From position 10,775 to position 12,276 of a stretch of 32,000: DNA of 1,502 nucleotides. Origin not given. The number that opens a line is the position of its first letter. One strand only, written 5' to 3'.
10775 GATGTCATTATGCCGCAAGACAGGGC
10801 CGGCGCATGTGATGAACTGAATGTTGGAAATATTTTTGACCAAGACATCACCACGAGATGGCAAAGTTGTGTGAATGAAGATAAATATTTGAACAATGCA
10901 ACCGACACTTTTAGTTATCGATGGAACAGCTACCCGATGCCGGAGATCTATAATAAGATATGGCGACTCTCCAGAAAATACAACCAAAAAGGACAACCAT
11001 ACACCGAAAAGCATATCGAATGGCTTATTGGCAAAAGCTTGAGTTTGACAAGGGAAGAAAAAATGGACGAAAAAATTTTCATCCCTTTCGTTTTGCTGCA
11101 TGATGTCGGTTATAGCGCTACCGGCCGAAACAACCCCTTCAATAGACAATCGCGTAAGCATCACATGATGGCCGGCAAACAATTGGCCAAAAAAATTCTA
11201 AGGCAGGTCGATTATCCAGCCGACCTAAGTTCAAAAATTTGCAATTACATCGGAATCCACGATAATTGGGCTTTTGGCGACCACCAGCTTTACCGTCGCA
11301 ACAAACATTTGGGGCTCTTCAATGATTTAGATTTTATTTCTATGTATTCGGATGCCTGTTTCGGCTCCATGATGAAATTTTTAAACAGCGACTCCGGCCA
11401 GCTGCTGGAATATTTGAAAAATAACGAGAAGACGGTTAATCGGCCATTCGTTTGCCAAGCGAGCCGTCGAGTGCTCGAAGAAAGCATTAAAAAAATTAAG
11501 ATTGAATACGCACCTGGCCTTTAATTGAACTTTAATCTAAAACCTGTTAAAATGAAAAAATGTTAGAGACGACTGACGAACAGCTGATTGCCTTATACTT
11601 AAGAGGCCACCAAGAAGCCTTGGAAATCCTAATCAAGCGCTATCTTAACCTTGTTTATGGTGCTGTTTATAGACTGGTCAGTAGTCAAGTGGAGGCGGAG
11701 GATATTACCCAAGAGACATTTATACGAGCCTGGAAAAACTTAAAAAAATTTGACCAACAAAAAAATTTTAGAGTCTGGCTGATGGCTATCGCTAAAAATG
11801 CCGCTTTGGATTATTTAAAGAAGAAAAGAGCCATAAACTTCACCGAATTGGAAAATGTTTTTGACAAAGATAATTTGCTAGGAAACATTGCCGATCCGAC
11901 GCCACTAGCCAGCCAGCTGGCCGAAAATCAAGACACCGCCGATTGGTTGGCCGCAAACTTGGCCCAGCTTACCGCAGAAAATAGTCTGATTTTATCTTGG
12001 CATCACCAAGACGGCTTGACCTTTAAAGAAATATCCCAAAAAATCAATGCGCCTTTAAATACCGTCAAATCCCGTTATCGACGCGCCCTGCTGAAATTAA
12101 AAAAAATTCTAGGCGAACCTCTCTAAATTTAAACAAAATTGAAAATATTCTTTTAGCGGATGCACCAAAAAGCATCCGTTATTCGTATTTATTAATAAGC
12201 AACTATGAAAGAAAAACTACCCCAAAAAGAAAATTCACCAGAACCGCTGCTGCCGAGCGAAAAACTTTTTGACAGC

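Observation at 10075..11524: Viperin-like radical SAM enzyme fused to an HD phosphohydrolase: a candidate nucleotide-modifying antiviral module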

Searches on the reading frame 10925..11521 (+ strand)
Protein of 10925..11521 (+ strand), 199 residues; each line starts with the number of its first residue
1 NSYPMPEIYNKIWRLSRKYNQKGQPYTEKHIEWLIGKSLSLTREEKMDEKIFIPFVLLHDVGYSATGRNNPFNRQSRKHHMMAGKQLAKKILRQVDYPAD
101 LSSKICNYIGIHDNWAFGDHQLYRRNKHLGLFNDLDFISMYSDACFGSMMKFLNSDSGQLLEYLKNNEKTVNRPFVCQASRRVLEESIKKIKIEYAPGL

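Call 13: search_solved_structures(query=window:10925-11521:+, max_evalue=10, show_alignments=3)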
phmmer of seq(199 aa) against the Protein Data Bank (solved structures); distinct sequences matched with E-value up to 10: 3.
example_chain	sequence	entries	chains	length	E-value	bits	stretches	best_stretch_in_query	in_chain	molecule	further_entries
3hzb_A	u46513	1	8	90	0.15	15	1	104-158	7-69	Carbohydrate binding protein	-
4y7l_A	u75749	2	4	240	1.1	12.2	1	136-169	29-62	Type VI secretion protein IcmF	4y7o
4y7m_C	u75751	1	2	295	1.4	11.8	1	136-169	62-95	Type VI secretion protein IcmF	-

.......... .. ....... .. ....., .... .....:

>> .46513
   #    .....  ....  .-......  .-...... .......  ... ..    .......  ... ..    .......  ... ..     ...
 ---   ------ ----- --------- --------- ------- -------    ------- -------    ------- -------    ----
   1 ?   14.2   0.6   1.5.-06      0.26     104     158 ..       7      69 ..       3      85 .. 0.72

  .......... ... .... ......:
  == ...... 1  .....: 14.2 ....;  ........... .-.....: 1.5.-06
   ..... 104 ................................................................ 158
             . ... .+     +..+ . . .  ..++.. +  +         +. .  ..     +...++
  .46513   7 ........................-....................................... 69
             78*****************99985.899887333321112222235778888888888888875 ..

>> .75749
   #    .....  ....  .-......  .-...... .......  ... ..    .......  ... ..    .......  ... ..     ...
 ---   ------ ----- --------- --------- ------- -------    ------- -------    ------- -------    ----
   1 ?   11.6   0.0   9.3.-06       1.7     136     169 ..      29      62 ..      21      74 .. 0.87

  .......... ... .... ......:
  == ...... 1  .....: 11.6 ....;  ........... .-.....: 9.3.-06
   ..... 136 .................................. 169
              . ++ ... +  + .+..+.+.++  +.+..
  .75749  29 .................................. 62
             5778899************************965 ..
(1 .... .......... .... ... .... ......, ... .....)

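Call 42: find_homologous_proteins(query=A2)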
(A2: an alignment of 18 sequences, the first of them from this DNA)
Query A2 (18 sequences) (199 aa, profile of the alignment): 46 proteins with E <= 0.001 among 3467 candidates.
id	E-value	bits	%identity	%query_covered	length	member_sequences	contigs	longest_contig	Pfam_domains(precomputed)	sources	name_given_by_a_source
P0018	2.5e-82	293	65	96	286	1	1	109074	-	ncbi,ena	-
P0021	3.3e-80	286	62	96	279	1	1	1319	-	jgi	jgi:hypothetical protein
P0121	5.4e-70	253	44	90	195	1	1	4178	PF01966.29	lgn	-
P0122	1.2e-68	249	41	90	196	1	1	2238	PF01966.29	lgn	-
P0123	1.6e-63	232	36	94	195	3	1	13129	-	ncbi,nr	ncbi:MAG: HD domain-containing protein [Patescibacteria group bacterium]|nr:HD domain-containing pro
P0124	1.6e-63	232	39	93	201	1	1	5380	-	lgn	-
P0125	3.2e-63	231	32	91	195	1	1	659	PF01966.29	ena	-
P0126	4.7e-63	230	37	95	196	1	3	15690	PF01966.29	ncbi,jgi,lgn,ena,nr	ncbi:MAG: HD domain-containing protein [Nanoarchaeota archaeon]|nr:HD domain-containing protein [Nan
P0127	3.7e-62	228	35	94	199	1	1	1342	PF01966.29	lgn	-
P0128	8.1e-62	226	31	91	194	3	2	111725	PF01966.29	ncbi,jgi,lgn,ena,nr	ncbi:MAG: HD domain-containing protein [Nanoarchaeota archaeon]|nr:HD domain-containing protein [Nan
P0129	9.5e-62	226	40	91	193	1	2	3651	-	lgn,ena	-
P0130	4.2e-61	224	35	96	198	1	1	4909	-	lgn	-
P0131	6.3e-61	224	37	95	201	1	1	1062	PF01966.29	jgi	-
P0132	6.7e-61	223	35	96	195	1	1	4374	PF01966.29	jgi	jgi:hypothetical protein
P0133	6.2e-60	220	29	93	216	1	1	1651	-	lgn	-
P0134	4.2e-57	211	38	94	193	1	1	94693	-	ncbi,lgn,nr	ncbi:hypothetical protein GOV04_04035 [Candidatus Woesearchaeota archaeon]|nr:hypothetical protein [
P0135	1.3e-56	209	32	94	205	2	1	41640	PF01966.29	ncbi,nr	ncbi:MAG: HD domain-containing protein [Patescibacteria group bacterium]|nr:HD domain-containing pro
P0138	3.5e-22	97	33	69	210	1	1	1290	PF01966.29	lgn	-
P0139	1.7e-16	79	29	54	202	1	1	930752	PF01966.29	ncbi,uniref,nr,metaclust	ncbi:HD domain protein [Candidatus Vecturithrix granuli]|uniref:HD domain protein n=1 Tax=Vecturithr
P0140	2.7e-16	78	29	91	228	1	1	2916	PF01966.29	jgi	jgi:hypothetical protein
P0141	2.9e-16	78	38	55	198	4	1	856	PF01966.29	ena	-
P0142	4.5e-16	77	33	55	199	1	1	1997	PF01966.29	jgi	jgi:HD superfamily phosphohydrolase YqeK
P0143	8.9e-16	76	26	53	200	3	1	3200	PF01966.29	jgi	-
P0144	9.2e-16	76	30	71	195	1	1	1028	PF01966.29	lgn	-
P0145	2.1e-15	75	29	94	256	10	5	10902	PF01966.29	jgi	jgi:HD superfamily phosphohydrolase YqeK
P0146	4.8e-15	74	32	55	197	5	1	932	PF01966.29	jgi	jgi:HD superfamily phosphodiesterase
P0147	5.1e-15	74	30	77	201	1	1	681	PF01966.29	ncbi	-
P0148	8.6e-15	73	32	85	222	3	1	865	PF01966.29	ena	-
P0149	2.3e-14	72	30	95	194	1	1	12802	PF01966.29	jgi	jgi:HD superfamily phosphodiesterase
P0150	4.3e-14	71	25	96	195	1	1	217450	PF01966.29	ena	-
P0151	6.3e-14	70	35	55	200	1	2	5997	PF01966.29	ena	-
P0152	7.0e-14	70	29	55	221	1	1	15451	PF01966.29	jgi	jgi:hypothetical protein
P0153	9.8e-14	69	33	55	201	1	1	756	PF01966.29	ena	-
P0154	1.8e-13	69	29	94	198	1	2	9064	PF01966.29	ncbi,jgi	-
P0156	4.0e-13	67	32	55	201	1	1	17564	PF01966.29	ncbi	-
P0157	2.0e-12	65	38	55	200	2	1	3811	PF01966.29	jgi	jgi:HD superfamily phosphodiesterase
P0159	1.2e-9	56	26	70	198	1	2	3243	PF01966.29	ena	-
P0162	2.6e-6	45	28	55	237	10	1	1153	PF01966.29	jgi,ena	jgi:HD superfamily phosphodiesterase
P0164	8.6e-6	44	30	55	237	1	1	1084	PF01966.29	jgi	jgi:HD superfamily phosphodiesterase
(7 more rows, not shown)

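Call 43: find_encoding_contigs(protein=P0128, flank=5000, max_places=2)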
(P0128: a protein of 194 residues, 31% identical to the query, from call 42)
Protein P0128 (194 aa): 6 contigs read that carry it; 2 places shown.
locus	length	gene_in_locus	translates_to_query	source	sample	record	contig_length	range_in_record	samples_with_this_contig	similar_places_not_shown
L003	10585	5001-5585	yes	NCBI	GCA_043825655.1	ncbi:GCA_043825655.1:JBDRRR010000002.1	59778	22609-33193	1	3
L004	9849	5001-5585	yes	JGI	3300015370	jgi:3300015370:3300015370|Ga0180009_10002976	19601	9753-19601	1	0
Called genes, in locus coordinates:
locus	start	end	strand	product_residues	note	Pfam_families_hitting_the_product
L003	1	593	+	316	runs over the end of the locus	PF05496:RuvB_N, PF25199:nSTAND_NTPase5 (faint), PF00004:AAA, PF13173:AAA_14 (weak), PF13177:DNA_pol3_delta2, PF25361:AAA_lid_RFC1, PF08542:Rep_fac_C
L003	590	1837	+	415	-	-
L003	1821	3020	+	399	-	PF03215:Rad17, PF13401:AAA_22 (faint), PF00004:AAA, PF21960:RCF1-5-like_lid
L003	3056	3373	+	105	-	PF03819:MazG, PF12643:MazG-like (weak)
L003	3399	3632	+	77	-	PF09834:DUF2061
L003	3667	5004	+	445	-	PF01935:DUF87, PF05872:HerA_C (faint)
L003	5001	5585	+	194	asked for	PF01966:HD (faint)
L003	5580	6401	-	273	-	PF25133:TYW2_N_2, PF02005:TRM (faint), PF02475:TRM5-TYW2_MTfase, PF13649:Methyltransf_25 (weak), PF13847:Methyltransf_31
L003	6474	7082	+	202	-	-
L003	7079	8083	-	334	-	PF00752:XPG_N, PF00867:XPG_I, PF01367:5_3_exonuc (weak)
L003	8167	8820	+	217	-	PF12705:PDDEXK_1 (weak)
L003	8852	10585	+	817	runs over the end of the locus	PF03104:DNA_pol_B_exo1, PF10108:DNA_pol_B_exo2 (weak), PF13482:RNase_H_2 (weak), PF00136:DNA_pol_B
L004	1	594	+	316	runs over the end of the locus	PF05496:RuvB_N, PF25199:nSTAND_NTPase5 (faint), PF00004:AAA, PF13173:AAA_14 (weak), PF13177:DNA_pol3_delta2, PF25361:AAA_lid_RFC1, PF08542:Rep_fac_C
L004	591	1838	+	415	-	-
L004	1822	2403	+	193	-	PF03215:Rad17, PF13401:AAA_22 (faint), PF00004:AAA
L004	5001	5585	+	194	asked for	PF01966:HD (faint)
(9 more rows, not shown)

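Call 44: find_encoding_contigs(protein=P0134, flank=5000, max_places=2)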
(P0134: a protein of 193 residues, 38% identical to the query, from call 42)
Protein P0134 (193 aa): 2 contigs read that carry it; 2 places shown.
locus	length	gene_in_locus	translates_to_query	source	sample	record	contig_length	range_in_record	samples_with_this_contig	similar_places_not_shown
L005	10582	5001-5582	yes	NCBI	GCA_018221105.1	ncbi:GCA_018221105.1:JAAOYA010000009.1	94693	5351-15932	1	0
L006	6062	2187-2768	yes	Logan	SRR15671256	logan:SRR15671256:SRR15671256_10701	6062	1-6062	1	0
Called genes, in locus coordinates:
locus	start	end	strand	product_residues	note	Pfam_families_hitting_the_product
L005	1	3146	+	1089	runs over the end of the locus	PF13229:Beta_helix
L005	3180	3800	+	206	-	PF02568:ThiI, PF06508:QueC (faint)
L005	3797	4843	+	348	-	PF01368:DHH (weak), PF02272:DHHA1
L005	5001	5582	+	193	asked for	-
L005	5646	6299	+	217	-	PF02585:PIG-L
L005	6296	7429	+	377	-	PF13439:Glyco_transf_4, PF00534:Glycos_transf_1, PF13692:Glyco_trans_1_4, PF13524:Glyco_trans_1_2 (weak)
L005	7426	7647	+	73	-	-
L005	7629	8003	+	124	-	PF02675:AdoMet_dc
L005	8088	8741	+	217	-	PF00687:Ribosomal_L1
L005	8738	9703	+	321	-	PF00466:Ribosomal_L10, PF17777:RL10P_insert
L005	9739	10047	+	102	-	-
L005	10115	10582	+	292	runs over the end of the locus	PF23435:DUF7121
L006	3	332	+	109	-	?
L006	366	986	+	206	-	PF02568:ThiI, PF06508:QueC (faint)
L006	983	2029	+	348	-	PF01368:DHH (weak), PF02272:DHHA1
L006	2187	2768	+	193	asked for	-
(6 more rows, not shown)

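Call 45: find_encoding_contigs(protein=P0135, flank=5000, max_places=2)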
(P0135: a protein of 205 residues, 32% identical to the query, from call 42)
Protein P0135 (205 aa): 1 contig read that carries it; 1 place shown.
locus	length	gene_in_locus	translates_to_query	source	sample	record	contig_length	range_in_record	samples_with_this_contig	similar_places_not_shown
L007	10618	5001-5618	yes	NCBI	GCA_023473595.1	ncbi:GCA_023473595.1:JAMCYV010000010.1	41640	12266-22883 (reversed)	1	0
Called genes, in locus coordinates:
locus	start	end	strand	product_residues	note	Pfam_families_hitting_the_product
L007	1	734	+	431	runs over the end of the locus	PF02878:PGM_PMM_I, PF02879:PGM_PMM_II, PF02880:PGM_PMM_III, PF00408:PGM_PMM_IV (weak)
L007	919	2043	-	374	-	PF00579:tRNA-synt_1b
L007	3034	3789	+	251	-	PF06560:GPI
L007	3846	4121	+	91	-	-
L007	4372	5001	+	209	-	PF00753:Lactamase_B (weak), PF13483:Lactamase_B_3, PF23023:Anti-Pycsar_Apyc1 (faint), PF12706:Lactamase_B_2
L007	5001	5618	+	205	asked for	PF01966:HD (weak)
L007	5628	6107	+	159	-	PF13302:Acetyltransf_3 (faint), PF13420:Acetyltransf_4, PF00583:Acetyltransf_1, PF13673:Acetyltransf_10, PF13508:Acetyltransf_7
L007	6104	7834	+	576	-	PF01807:Zn_ribbon_DnaG, PF08275:DNAG_N, PF01751:Toprim, PF13662:Toprim_4, PF13155:Toprim_2, PF10410:DnaB_bind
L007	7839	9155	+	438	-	PF03979:Sigma70_r1_1, PF00140:Sigma70_r1_2, PF04542:Sigma70_r2, PF04539:Sigma70_r3, PF04545:Sigma70_r4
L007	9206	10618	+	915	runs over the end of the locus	PF02739:5_3_exonuc_N, PF01367:5_3_exonuc, PF01612:DNA_pol_A_exo1, PF22619:DNA_polI_exo1, PF00476:DNA_pol_A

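Call 49: predict_structure(alignment_id=A2)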
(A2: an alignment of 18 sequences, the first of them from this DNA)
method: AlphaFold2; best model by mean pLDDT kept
length: 199 residues; sequences in the alignment: 18
mean_pLDDT: 94.6   pTM: 0.91
mean pLDDT of the five models: 94.6, 94.5, 94.5, 94.0, 93.6
residues with pLDDT >= 90: 182; 70-90: 13; 50-70: 4; < 50: 0
segments of 3 or more residues with pLDDT < 50: none
pLDDT, mean of each block of 10 residues (from residue 1): 92 97 94 96 97 99 91 94 99 99 99 96 96 98 93 93 92 95 95 76
secondary structure, 60 per line:
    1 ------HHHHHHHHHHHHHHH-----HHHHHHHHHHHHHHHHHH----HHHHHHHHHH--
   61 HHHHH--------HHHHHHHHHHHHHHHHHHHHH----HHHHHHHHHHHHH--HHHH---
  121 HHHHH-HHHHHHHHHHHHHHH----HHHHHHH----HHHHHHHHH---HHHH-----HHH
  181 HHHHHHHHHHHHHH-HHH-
elements in order: H7-21 H27-44 H49-58 H61-65 H74-94 H99-111 H114-117 H121-125 H127-141 H146-152 H157-165 H169-172 H178-194

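Call 51: fold_search(model_id=the predicted structure, library=pdb)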
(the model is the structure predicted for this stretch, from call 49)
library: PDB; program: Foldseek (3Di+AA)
matches with E <= 10: 102; with E <= 0.001: 0
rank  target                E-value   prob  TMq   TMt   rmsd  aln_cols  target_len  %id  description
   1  2pq7                  4.6e-02  1.00  0.58  0.65   5.0       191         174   14  Crystal structure of predicted HD superfamily hydrolase (104161995) from uncultured Thermotogales bacterium at 1.45 A re (released 2007-05-15)
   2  4l7e_B                1.0e-01  1.00  0.55  0.57   7.5       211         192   11  Three dimensional structure of mutant D78A of human HD domain-containing protein 2, Genomics Consortium (NESG) Target  (released 2013-07-24)
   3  4l7e_A                1.7e-01  1.00  0.51  0.53   5.2       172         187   12  Three dimensional structure of mutant D78A of human HD domain-containing protein 2, Genomics Consortium (NESG) Target  (released 2013-07-24)
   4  3djb_A                1.8e-01  1.00  0.63  0.66   4.5       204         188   13  Crystal structure of a HD-superfamily hydrolase (BT9727_1981) from Bacillus thuringiensis, Northeast Structural Genomi (released 2008-08-19)
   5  4l1j_B                1.8e-01  0.99  0.56  0.56   6.3       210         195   10  Three dimensional structure of mutant D143A of human HD domain-containing protein 2, Northeast Structural Genomics Con (released 2013-06-19)
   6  4l7w                  1.8e-01  0.99  0.53  0.55   6.6       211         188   10  Crystal structure mutant H77A of human HD domain-containing protein 2, Genomics Consortium (NESG) Target HR6723 (released 2013-07-03)
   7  4s1b_D                2.0e-01  0.93  0.44  0.42   9.3       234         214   12  Crystal Structure of L. monocytogenes phosphodiesterase PgpH HD domain in complex with Cyclic-di-AMP (released 2015-02-11)
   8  4s1c_A                2.1e-01  0.94  0.45  0.43   8.9       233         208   12  Crystal Structure of L. monocytogenes phosphodiesterase PgpH HD domain (released 2015-02-11)
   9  5ihy_B                2.4e-01  1.00  0.63  0.64   4.7       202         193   11  The crystal structure of Bacillus subtilis SeMet-YpgQ (released 2016-04-27)
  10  4s1c_D                2.4e-01  0.96  0.47  0.45   8.4       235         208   11  Crystal Structure of L. monocytogenes phosphodiesterase PgpH HD domain (released 2015-02-11)
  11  3wfr_F                2.5e-01  0.84  0.35  0.19  11.8       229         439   11  tRNA processing enzyme complex 2 (released 2014-01-01)
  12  3wfp_B                2.7e-01  0.93  0.33  0.16  10.4       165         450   12  tRNA processing enzyme (apo form 2) (released 2014-01-01)
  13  3wfp_E                2.8e-01  0.92  0.43  0.23  10.2       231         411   10  tRNA processing enzyme (apo form 2) (released 2014-01-01)
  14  3wfr_H                2.8e-01  0.87  0.35  0.16  15.1       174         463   12  tRNA processing enzyme complex 2 (released 2014-01-01)
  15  3wfq_H                3.0e-01  0.90  0.31  0.15  10.7       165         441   12  tRNA processing enzyme complex 1 (released 2014-01-01)
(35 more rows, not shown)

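Call 52: search_solved_structures(query=A2, max_evalue=1, show_alignments=3)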
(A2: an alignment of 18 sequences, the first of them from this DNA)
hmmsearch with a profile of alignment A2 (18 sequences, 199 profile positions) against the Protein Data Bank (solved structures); distinct sequences matched with E-value up to 1: 2.
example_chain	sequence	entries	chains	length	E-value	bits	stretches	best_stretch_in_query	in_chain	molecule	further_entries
2pq7_A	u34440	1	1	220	0.086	15.7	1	26-112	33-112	Predicted HD superfamily hydrolase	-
4nzg_A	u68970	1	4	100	0.48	13.3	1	99-179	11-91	Integrase p46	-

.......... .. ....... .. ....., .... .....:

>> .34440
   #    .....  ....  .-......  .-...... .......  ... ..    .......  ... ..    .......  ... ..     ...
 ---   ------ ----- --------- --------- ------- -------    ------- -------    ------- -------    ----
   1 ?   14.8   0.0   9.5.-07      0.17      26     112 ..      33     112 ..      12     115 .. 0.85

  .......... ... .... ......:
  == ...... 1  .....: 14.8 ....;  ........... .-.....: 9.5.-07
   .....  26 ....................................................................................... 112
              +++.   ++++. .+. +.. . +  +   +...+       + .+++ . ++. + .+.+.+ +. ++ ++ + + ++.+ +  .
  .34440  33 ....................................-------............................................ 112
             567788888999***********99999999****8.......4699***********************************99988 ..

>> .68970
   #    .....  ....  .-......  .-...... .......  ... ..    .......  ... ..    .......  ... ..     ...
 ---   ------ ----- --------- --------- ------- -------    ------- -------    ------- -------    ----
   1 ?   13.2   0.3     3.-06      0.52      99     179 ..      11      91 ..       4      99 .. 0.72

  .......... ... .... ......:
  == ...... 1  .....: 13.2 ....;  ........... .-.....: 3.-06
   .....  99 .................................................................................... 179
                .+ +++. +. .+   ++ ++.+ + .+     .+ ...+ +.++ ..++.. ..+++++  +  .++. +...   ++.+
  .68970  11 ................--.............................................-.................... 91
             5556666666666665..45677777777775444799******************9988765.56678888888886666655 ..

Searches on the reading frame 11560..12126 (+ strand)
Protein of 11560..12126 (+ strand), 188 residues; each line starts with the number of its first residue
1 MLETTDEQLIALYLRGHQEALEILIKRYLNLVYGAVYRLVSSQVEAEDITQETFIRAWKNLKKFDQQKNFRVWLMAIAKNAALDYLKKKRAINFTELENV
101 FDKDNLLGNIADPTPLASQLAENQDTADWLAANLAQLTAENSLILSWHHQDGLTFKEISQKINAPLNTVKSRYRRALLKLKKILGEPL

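Call 28: search_protein_families(library=pfam, proteins=[window:11560-12126:+], max_evalue=0.001)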
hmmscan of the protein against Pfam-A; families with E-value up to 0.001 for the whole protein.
window:11560-12126:+ (188 aa): 3 families
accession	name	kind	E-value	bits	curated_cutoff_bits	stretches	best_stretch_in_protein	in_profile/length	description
PF04542.20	Sigma70_r2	-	4.1e-23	81.4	24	1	24-90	1-69/71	Sigma-70 region 2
PF04545.22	Sigma70_r4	-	1.1e-09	38.1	24.1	1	134-182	2-50/50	Sigma-70, region 4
PF08281.18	Sigma70_r4_2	-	3.5e-09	36.6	25.7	1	134-180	8-54/54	Sigma-70, region 4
